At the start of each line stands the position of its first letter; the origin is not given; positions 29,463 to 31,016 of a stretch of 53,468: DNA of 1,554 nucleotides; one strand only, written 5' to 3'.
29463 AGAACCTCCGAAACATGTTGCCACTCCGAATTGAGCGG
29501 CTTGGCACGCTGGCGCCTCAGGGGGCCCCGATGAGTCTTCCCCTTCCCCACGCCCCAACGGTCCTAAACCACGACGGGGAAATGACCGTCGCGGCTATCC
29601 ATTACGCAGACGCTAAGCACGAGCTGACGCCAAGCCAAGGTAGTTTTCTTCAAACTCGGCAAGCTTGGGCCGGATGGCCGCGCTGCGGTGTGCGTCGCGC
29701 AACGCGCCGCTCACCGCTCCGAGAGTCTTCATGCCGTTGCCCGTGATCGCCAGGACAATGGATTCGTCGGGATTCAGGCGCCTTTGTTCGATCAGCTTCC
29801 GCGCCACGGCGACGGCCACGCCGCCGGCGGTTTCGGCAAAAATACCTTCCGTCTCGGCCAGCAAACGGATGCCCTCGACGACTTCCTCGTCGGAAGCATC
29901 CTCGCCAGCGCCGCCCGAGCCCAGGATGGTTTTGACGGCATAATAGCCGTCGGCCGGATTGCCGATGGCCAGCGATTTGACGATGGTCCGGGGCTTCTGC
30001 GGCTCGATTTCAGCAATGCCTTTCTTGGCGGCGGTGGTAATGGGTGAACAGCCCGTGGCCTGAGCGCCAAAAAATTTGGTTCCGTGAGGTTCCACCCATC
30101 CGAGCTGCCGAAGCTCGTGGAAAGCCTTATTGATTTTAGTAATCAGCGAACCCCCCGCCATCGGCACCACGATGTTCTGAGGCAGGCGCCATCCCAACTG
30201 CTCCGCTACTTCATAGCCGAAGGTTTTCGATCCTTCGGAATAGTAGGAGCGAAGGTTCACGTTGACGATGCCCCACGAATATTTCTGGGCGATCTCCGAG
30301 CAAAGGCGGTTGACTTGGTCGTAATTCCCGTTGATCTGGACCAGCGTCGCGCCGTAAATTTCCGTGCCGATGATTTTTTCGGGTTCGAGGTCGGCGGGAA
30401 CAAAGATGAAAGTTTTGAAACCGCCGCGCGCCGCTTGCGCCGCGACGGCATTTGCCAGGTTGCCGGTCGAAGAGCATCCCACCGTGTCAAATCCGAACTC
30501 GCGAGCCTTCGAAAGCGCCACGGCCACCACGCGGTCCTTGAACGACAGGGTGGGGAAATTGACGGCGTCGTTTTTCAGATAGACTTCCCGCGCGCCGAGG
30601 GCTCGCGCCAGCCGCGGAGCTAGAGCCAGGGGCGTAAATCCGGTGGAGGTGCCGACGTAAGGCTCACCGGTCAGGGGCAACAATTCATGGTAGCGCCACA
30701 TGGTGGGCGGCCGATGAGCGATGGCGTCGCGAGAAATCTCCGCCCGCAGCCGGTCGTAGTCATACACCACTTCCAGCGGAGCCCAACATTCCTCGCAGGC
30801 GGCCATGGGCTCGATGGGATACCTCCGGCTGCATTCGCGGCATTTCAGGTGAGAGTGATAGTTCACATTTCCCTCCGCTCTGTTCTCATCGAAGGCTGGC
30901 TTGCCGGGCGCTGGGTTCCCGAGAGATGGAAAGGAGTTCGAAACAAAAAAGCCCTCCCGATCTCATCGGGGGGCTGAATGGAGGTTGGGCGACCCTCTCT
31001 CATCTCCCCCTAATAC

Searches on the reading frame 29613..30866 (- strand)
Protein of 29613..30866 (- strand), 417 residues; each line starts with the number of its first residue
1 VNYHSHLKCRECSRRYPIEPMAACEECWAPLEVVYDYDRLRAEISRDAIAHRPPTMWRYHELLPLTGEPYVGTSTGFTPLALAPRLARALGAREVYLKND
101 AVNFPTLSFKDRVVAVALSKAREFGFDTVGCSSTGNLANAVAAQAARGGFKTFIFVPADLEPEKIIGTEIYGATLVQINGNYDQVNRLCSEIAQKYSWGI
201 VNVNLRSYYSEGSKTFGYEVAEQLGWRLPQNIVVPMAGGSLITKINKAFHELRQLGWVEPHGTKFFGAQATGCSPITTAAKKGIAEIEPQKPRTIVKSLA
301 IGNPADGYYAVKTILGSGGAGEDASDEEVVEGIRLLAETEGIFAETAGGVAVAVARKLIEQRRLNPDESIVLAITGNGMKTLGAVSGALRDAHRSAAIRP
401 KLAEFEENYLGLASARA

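Call 5: search_protein_families(library=pfam, proteins=[window:29613-30866:-])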
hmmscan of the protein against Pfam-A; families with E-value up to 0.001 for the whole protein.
window:29613-30866:- (417 aa): 2 families
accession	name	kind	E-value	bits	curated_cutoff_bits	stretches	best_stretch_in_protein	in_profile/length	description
PF00291.31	PALP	-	4.1e-68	230.3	35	1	75-376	5-295/295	Pyridoxal-phosphate dependent enzyme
PF05810.19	NinF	-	0.00024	21.4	27.5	1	8-32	1-25/25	NinF protein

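Call 6: search_protein_families(library=ncbifam, proteins=[window:29613-30866:-])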
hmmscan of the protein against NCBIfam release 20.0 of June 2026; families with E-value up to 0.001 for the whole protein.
window:29613-30866:- (417 aa): 39 families (the best 25 are shown)
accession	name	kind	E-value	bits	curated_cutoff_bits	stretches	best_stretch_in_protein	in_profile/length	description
NF006050.0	PRK08197.1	equivalog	1.5e-86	290.7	303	1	2-396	4-399/406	threonine synthase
TIGR00260.1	thrC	equivalog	2.3e-80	270.3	167.1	1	56-381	1-338/340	threonine synthase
NF004170.0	PRK05638.1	equivalog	2.5e-54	184.5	421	1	7-383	2-360/442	threonine synthase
NF005035.0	PRK06450.1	equivalog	5.3e-36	124.1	301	1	7-381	4-337/338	threonine synthase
NF004996.0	PRK06381.1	equivalog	2e-33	115.8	266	1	76-377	14-317/319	threonine synthase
NF006205.0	PRK08329.1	equivalog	3.8e-33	114.9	358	1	7-381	2-346/347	threonine synthase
TIGR01127.1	ilvA_1Cterm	equivalog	2e-20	73.1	378.75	1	78-376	1-283/380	threonine ammonia-lyase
TIGR03844.1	cysteate_syn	equivalog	5.1e-17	61.7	324.9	2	7-195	3-186/398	cysteate synthase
NF006390.0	PRK08639.1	equivalog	6.5e-17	61.6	421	1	78-377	26-313/418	threonine ammonia-lyase IlvA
NF005292.0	PRK06815.1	equivalog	5.3e-15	55.3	371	1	77-363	21-295/320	threonine/serine dehydratase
NF006094.0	PRK08246.1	subfamily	2.3e-14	53.5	331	1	89-285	33-224/310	serine/threonine dehydratase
NF006455.0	PRK08813.1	equivalog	1.5e-13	50.8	489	1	95-363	50-301/374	threonine dehydratase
NF009130.0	PRK12483.1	subfamily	3.7e-12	45.6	801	1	78-253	38-211/521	threonine ammonia-lyase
NF005600.0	PRK07334.1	equivalog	3.7e-12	45.5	496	1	78-382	29-315/408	threonine ammonia-lyase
NF005680.0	PRK07476.1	equivalog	1.2e-11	44.2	413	1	77-379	23-311/326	hydroxyectoine utilization dehydratase EutB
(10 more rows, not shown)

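Call 17: find_homologous_proteins(query=window:29613-30866:-, max_evalue=1e-20)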
Query window:29613-30866:- (417 aa): 8000 proteins with E <= 1e-20 among 8000 candidates; the best 120 are listed.
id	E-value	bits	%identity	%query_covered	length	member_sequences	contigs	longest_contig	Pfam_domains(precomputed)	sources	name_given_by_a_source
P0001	1.9e-276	935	99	100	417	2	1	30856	PF00291.32,PF05810.20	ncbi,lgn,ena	-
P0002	1.8e-251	852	89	100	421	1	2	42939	PF00291.32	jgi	jgi:threonine synthase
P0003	3.1e-235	799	86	100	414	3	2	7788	PF00291.32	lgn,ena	-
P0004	1.7e-231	786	85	100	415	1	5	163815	PF00291.32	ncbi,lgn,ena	-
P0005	2.4e-227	773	83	100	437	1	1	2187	PF00291.32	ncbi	-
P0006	1.5e-226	770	83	100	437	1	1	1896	PF00291.32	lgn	-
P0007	2.0e-225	766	81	100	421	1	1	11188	PF00291.32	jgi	jgi:threonine synthase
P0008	3.4e-225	766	82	100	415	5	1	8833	PF00291.32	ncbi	-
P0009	1.5e-224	764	82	100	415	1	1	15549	PF00291.32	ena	-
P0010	4.6e-224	762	81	98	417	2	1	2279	PF00291.32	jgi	-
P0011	6.6e-223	758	81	100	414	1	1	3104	PF00291.32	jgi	jgi:threonine synthase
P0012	8.2e-223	758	81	100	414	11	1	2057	PF00291.32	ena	-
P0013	9.5e-223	758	79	100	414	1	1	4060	PF00291.32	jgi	jgi:threonine synthase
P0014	1.1e-222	757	81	100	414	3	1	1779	PF00291.32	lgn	-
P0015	1.2e-222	757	80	100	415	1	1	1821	PF00291.32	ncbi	-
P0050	8.6e-220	748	80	100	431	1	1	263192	PF00291.32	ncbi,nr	ncbi:MAG: threonine synthase [Acidobacteria bacterium]|nr:threonine synthase [Acidobacteriota bacter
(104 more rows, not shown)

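Call 19: search_solved_structures(query=window:29613-30866:-, max_evalue=1e-10, show_alignments=1)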
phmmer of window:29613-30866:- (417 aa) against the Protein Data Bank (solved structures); distinct sequences matched with E-value up to 1e-10: 7.
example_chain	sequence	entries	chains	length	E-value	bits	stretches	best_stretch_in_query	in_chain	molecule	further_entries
1uim_A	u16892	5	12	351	5.9e-49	170.4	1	52-381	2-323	Threonine Synthase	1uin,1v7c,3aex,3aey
6cgq_A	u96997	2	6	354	3.2e-46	161.4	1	57-381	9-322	Threonine synthase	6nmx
2zsj_A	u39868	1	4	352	1.7e-43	152.4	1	58-381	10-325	Threonine synthase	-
2d1f_A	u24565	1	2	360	2.1e-37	132.4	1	54-381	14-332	Threonine synthase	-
1e5x_A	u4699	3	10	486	1.3e-25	93.6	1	67-381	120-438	THREONINE SYNTHASE | THREONINE SYNTHASE 1, CHLOROPLASTIC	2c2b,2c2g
1pwe_A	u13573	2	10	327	2.7e-11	46.4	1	78-379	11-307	L-serine dehydratase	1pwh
4h27_A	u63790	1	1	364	7.5e-11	44.9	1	78-364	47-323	L-serine dehydratase/L-threonine deaminase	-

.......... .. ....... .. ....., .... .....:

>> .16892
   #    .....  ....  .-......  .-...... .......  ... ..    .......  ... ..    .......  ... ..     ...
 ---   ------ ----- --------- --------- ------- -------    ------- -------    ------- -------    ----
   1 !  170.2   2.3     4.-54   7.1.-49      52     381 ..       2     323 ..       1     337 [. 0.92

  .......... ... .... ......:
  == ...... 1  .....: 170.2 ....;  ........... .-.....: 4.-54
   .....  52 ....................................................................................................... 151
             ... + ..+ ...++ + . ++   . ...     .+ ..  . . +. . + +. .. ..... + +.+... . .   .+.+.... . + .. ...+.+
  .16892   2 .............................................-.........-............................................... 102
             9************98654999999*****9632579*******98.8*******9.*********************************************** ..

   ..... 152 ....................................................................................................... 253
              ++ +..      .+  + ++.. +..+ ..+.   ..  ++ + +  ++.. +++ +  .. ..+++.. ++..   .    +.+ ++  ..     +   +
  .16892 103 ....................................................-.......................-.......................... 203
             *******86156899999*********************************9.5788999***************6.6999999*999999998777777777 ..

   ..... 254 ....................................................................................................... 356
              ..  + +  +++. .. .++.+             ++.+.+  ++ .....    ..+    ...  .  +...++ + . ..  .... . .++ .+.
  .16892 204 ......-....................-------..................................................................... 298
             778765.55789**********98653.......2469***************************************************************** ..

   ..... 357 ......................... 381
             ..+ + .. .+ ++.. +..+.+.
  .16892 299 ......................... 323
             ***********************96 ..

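Call 20: find_encoding_contigs(protein=P0001, flank=10000, max_places=3)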
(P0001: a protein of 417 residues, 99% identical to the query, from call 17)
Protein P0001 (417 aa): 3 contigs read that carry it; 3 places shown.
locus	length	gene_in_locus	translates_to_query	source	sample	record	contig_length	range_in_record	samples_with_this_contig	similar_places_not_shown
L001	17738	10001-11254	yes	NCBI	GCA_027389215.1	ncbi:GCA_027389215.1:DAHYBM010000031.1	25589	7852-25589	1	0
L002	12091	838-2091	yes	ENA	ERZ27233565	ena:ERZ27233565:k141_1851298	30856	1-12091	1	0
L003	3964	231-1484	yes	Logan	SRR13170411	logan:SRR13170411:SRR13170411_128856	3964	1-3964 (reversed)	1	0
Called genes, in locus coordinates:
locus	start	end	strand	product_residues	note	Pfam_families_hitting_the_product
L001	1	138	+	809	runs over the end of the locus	PF02190:LON_substr_bdg, PF00004:AAA, PF07728:AAA_5 (weak), PF22667:Lon_lid, PF05362:Lon_C, PF13541:ChlI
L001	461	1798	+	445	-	PF07498:Rho_N, PF07497:Rho_RNA_bind, PF00006:ATP-synt_ab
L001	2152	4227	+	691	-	PF01590:GAF, PF13185:GAF_2, PF13492:GAF_3, PF13185:GAF_2, PF00158:Sigma54_activat, PF14532:Sigma54_activ_2, PF07728:AAA_5, PF25601:AAA_lid_14, +2 more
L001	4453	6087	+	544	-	PF01740:STAS (weak), PF02321:OEP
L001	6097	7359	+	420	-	PF00364:Biotin_lipoyl (faint), PF25917:BSH_RND, PF25919:BSH_CusB (weak), PF25997:BSH_YhbJ (faint), PF25876:HH_MFP_RND (faint), PF25963:Beta-barrel_AAEA (weak)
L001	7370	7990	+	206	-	PF13189:Cytidylate_kin2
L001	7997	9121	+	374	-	PF00083:Sugar_tr, PF07690:MFS_1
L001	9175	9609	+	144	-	-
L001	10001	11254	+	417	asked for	PF05810:NinF (weak), PF00291:PALP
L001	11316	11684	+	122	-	PF02597:ThiS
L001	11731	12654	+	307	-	PF00288:GHMP_kinases_N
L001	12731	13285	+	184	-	PF08308:PEGA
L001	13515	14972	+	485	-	PF00749:tRNA-synt_1c, PF19269:Anticodon_2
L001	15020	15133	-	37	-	-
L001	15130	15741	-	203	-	PF00149:Metallophos (faint), PF12850:Metallophos_2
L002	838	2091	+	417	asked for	PF05810:NinF (weak), PF00291:PALP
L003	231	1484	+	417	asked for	PF05810:NinF (weak), PF00291:PALP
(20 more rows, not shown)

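Call 25: search_protein_representatives(protein=window:29613-30866:-)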
Query: 417 residues. Proteins with E-value up to 0.001 (for the whole library): 12067; up to 1e-10: 6089; up to 1e-30: 1596. The best 150 are listed.
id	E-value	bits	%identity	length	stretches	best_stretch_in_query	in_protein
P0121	8.5e-153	525.6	61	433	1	6-408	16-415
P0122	1.9e-133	461.9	53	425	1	7-415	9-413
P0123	1.6e-130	452.3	56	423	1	9-403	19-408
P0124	2.5e-129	448.4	67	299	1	2-301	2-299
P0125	1.2e-121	423.0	70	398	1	56-337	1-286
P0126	3.3e-117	408.4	52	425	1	7-396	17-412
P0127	6.6e-117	407.4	50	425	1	5-390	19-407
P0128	6.7e-115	400.8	46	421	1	5-406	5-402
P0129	1.4e-114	399.7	67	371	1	4-284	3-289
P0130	1.5e-113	396.4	56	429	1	4-362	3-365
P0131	3.9e-113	395.0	66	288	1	129-407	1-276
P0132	2.0e-110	386.1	47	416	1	3-384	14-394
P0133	2.4e-110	385.8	48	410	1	6-392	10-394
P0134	2.8e-107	375.7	45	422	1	6-391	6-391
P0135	6.4e-103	361.4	54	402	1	7-282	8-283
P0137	6.6e-98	344.9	43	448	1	7-386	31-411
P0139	3.0e-94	332.8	43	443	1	6-383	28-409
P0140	5.1e-93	328.8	44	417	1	3-387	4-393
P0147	4.9e-89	315.6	44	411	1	7-406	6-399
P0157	2.4e-85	303.5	42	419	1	23-382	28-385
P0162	1.2e-83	297.9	44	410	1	1-378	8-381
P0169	6.7e-82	292.2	42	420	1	7-387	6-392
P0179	1.6e-80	287.6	44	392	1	7-387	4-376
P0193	6.8e-77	275.7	42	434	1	5-379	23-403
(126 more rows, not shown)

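Call 27: find_related_loci(query=A1, collection=genome_contigs, flank=6000)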
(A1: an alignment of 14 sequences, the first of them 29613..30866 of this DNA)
Query A1 (417 aa) in genome_contigs; peptide patterns used: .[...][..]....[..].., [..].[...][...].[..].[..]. (x = any residue, [..] = any of these).
600 stretches matched a pattern (row limit reached: there are more); 599 encode a relative of the query (tblastn E <= 1e-3); the best 80 are kept; 80 distinct loci.
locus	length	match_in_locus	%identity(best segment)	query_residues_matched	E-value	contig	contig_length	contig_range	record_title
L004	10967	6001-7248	78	1-417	0e+0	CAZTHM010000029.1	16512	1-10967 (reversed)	MAG TPA_asm: uncultured Acidobacteriota bacterium isolate SRP119689_co1_326 genome assembly, contig: NODE_4897_length_16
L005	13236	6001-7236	79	1-415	0e+0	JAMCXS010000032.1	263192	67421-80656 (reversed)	MAG: Acidobacteriota bacterium isolate FK_Sedi_B_Bin.4 NODE_22_length_263192_cov_5.0972, whole genome shotgun sequence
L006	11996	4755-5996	77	1-417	0e+0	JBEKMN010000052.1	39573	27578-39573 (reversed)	MAG: Terriglobia bacterium isolate SPRUCE 395 SPRUCE_395_52, whole genome shotgun sequence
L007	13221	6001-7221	77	1-410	0e+0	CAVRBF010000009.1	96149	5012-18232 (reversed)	MAG: uncultured Acidobacteriota bacterium isolate MFD04492.bin.2.4 genome assembly, contig: contig_102796, whole genome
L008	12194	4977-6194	63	6-415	2e-173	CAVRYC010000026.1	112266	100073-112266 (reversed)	MAG: uncultured Acidobacteriaceae bacterium isolate MFD02248.bin.2.114 genome assembly, contig: contig_33989, whole geno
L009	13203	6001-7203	65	6-407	5e-173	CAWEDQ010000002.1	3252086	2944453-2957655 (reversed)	MAG: Terriglobia bacterium isolate MFD04967.bin.1.53 genome assembly, contig: contig_15123, whole genome shotgun sequenc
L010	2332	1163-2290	66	6-381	0e+0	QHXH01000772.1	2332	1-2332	MAG: Acidobacteria bacterium isolate gp4 AA25 14_1009_09_30cm_scaffold_157071_curated, whole genome shotgun sequence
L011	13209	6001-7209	62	1-406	6e-170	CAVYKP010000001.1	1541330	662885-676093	MAG: uncultured Acidobacteriaceae bacterium isolate MFD05513.bin.1.279 genome assembly, contig: contig_16786, whole geno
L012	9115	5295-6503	65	2-407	1e-169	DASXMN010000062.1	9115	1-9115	MAG TPA_asm: Candidatus Angelobacter sp. isolate SMAG_U5329 k141_1667939, whole genome shotgun sequence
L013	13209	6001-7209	66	4-407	4e-169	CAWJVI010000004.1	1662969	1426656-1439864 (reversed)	MAG: uncultured Acidobacteriaceae bacterium isolate MFD00964.bin.1.274 genome assembly, contig: contig_26682, whole geno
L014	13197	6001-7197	65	6-407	7e-169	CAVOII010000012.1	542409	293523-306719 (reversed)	MAG: uncultured Acidobacteriota bacterium isolate MFD10071.bin.1.120 genome assembly, contig: contig_43061, whole genome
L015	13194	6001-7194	65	6-406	3e-168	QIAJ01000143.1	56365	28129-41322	MAG: Acidobacteria bacterium isolate gp1 AA132 14_0903_13_30cm_scaffold_3461978_curated, whole genome shotgun sequence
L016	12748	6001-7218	60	1-409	2e-167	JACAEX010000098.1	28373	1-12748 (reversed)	MAG: Syntrophaceae bacterium isolate L.E.D.62 k119_1478426, whole genome shotgun sequence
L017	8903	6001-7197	66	6-407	2e-165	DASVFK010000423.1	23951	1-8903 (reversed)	MAG TPA_asm: Candidatus Angelobacter sp. isolate SMAG_U2087 k141_1451819, whole genome shotgun sequence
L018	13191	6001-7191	64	6-406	8e-165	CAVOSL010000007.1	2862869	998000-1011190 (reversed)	MAG: uncultured Acidobacteriaceae bacterium isolate MFD00008.bin.1.132 genome assembly, contig: contig_9442, whole genom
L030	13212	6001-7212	57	1-407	8e-161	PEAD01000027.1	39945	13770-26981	MAG: Nitrospirae bacterium MYbin3 scaffold155, whole genome shotgun sequence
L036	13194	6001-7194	62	6-406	5e-159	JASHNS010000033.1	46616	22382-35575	MAG: Acidobacteriaceae bacterium isolate JOPF003 JOPF_NEAR_contig_371434, whole genome shotgun sequence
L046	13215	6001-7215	62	4-411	1e-157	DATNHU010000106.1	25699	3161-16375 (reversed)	MAG TPA_asm: Candidatus Limnocylindrales bacterium isolate SMAG_U11355 k141_1058187, whole genome shotgun sequence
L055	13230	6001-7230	57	1-413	3e-156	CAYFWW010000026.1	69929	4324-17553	MAG TPA_asm: uncultured Actinomycetota bacterium isolate ERP108616_co1_424 genome assembly, contig: k119_1669616, whole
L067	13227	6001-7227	60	1-406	2e-152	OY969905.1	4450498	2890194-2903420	MAG: uncultured Acidobacteriota bacterium isolate MFD09222.bin.c.1 genome assembly, chromosome: 1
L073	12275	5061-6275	56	1-408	1e-151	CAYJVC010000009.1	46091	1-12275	MAG TPA_asm: uncultured Planctomycetia bacterium isolate ERP125453_co1_451 genome assembly, contig: NODE_565_length_4609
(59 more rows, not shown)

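Call 37: list_cluster_members(proteins=[P0126, P0123, P0147, P0133, P0121, P0122, P0127, P0132])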
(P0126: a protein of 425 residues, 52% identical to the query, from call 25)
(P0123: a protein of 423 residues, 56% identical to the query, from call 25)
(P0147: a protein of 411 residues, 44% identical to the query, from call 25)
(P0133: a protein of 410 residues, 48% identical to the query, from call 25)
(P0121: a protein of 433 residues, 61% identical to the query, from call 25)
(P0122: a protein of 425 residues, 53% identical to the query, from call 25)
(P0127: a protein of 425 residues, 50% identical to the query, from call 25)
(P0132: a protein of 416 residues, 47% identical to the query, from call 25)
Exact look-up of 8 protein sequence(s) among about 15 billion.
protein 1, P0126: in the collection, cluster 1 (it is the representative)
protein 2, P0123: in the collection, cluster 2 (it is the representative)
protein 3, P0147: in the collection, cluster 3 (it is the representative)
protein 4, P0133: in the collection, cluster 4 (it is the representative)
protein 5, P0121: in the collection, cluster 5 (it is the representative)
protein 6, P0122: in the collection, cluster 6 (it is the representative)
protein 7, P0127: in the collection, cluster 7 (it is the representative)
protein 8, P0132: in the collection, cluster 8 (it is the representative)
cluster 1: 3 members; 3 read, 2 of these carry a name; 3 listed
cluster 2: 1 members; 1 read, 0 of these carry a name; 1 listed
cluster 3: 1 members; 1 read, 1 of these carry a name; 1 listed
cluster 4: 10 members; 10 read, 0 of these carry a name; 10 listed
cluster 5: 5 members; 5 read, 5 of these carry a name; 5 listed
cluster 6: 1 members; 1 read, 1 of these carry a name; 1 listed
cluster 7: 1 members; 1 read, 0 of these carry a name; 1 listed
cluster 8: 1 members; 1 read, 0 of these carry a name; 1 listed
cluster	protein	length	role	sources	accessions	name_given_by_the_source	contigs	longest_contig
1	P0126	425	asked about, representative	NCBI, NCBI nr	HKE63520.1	MAG TPA: threonine synthase [Micromonosporaceae bacterium] | threonine synthase [Micromonosporaceae bacterium]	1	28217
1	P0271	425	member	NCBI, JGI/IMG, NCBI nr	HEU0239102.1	MAG TPA: threonine synthase [Micromonosporaceae bacterium] | threonine synthase | threonine synthase [Micromonosporaceae bacterium]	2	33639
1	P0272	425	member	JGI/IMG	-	-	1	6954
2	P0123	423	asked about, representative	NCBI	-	-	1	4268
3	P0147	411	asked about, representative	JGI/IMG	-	threonine synthase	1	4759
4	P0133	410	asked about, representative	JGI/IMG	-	-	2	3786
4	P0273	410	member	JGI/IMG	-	-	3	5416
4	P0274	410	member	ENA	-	-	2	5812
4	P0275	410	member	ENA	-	-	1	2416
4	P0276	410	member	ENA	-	-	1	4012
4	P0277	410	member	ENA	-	-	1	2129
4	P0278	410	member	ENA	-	-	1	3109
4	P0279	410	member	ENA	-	-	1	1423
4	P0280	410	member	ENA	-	-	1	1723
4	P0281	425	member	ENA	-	-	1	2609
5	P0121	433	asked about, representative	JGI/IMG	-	threonine synthase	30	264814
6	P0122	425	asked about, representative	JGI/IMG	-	threonine synthase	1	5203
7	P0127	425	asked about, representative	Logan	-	-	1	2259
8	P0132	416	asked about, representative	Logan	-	-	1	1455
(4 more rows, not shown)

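Call 38: find_homologous_proteins(query=P0126, max_evalue=1e-30)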
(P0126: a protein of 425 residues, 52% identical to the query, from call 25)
Query P0126 (425 aa): 8000 proteins with E <= 1e-30 among 8000 candidates; the best 120 are listed.
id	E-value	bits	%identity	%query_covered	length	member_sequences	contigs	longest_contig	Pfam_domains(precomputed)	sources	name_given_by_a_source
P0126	1.7e-276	934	100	100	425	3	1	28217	PF00291.32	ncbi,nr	ncbi:MAG TPA: threonine synthase [Micromonosporaceae bacterium]|nr:threonine synthase [Micromonospor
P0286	1.3e-247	839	89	100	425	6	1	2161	PF00291.32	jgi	jgi:threonine synthase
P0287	2.5e-246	835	87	100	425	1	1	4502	PF00291.32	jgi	-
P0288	2.6e-246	835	87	100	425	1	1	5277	PF00291.32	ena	-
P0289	4.2e-245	831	88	100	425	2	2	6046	PF00291.32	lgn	-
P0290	1.5e-244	829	87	100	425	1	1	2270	PF00291.32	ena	-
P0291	6.4e-244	827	87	100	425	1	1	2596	PF00291.32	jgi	-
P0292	3.8e-240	815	86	100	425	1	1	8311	PF00291.32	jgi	jgi:threonine synthase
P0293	3.8e-238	808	85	100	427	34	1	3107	PF00291.32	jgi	jgi:threonine synthase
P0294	5.6e-237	804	85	100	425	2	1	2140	PF00291.32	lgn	-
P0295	1.9e-232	789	84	100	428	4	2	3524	PF00291.32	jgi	jgi:threonine synthase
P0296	5.5e-228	775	81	100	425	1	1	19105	PF00291.32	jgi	jgi:threonine synthase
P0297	1.0e-226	771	81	100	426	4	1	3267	PF00291.32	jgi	jgi:threonine synthase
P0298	4.9e-226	768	82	96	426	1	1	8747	PF00291.32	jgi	jgi:threonine synthase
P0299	2.4e-225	766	81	100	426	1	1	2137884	PF00291.32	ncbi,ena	-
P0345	2.8e-220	749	79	100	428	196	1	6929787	PF00291.32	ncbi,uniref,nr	ncbi:threonine synthase [Micromonospora coriariae]|uniref:Threonine synthase n=1 Tax=Micromonospora 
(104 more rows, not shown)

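Call 39: find_encoding_contigs(protein=P0345, flank=6000, max_places=2)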
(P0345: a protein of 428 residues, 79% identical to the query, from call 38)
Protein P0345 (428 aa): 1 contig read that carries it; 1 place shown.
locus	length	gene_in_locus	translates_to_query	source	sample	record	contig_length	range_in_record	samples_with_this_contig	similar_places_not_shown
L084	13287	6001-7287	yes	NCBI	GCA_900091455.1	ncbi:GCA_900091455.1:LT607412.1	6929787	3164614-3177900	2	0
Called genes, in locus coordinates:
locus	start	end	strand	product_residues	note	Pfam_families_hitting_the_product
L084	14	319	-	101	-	PF01022:HTH_5, PF12840:HTH_20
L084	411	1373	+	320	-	PF00892:EamA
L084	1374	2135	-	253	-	-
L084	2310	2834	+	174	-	-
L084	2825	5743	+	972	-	-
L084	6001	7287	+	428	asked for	PF00291:PALP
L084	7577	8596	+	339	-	PF00583:Acetyltransf_1, PF13508:Acetyltransf_7 (faint)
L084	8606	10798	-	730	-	-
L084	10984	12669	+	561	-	PF00171:Aldedh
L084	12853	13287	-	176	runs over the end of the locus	PF00583:Acetyltransf_1, PF13673:Acetyltransf_10 (weak), PF13508:Acetyltransf_7, PF08445:FR47 (weak)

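Call 40: find_encoding_contigs(protein=P0050, flank=8000, max_places=1)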
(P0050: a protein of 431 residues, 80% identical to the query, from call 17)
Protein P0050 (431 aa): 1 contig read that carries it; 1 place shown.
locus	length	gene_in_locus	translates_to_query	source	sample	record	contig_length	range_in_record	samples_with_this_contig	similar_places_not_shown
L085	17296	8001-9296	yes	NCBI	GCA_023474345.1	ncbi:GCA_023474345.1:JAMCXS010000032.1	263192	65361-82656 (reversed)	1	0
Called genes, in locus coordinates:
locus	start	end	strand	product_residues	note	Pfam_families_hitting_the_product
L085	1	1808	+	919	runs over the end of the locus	PF25788:Ig_Rha78A_N, PF08531:Bac_rhamnosid_N, PF05592:Bac_rhamnosid, PF17389:Bac_rhamnosid6H, PF17390:Bac_rhamnosid_C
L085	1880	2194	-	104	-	-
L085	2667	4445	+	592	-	PF02129:Peptidase_S15, PF08530:PepX_C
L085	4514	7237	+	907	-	PF22666:Glyco_hydro_2_N2, PF00703:Glyco_hydro_2, PF17753:Ig_mannosidase (faint), PF17786:Mannosidase_ig, PF18368:Ig_GlcNase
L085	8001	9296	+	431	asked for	PF00291:PALP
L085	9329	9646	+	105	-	PF02597:ThiS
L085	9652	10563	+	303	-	PF00288:GHMP_kinases_N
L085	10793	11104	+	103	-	PF15919:HicB_lk_antitox (weak)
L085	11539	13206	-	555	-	PF04966:OprB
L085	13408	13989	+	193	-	PF01127:Sdh_cyt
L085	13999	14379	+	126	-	PF01127:Sdh_cyt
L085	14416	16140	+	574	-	PF00890:FAD_binding_2, PF01266:DAO, PF03486:HI0933_like (faint), PF07992:Pyr_redox_2 (faint), PF02910:Succ_DH_flav_C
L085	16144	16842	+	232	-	PF13085:Fer2_3, PF00037:Fer4 (faint), PF12797:Fer4_2 (faint), PF13237:Fer4_10, PF12838:Fer4_7 (weak), PF13183:Fer4_8, PF13187:Fer4_9 (weak), PF13534:Fer4_17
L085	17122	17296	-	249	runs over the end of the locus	PF12740:PETase, PF01738:DLH, PF12146:Hydrolase_4 (faint), PF00326:Peptidase_S9 (faint), PF02230:Abhydrolase_2 (weak), PF08840:BAAT_C (faint)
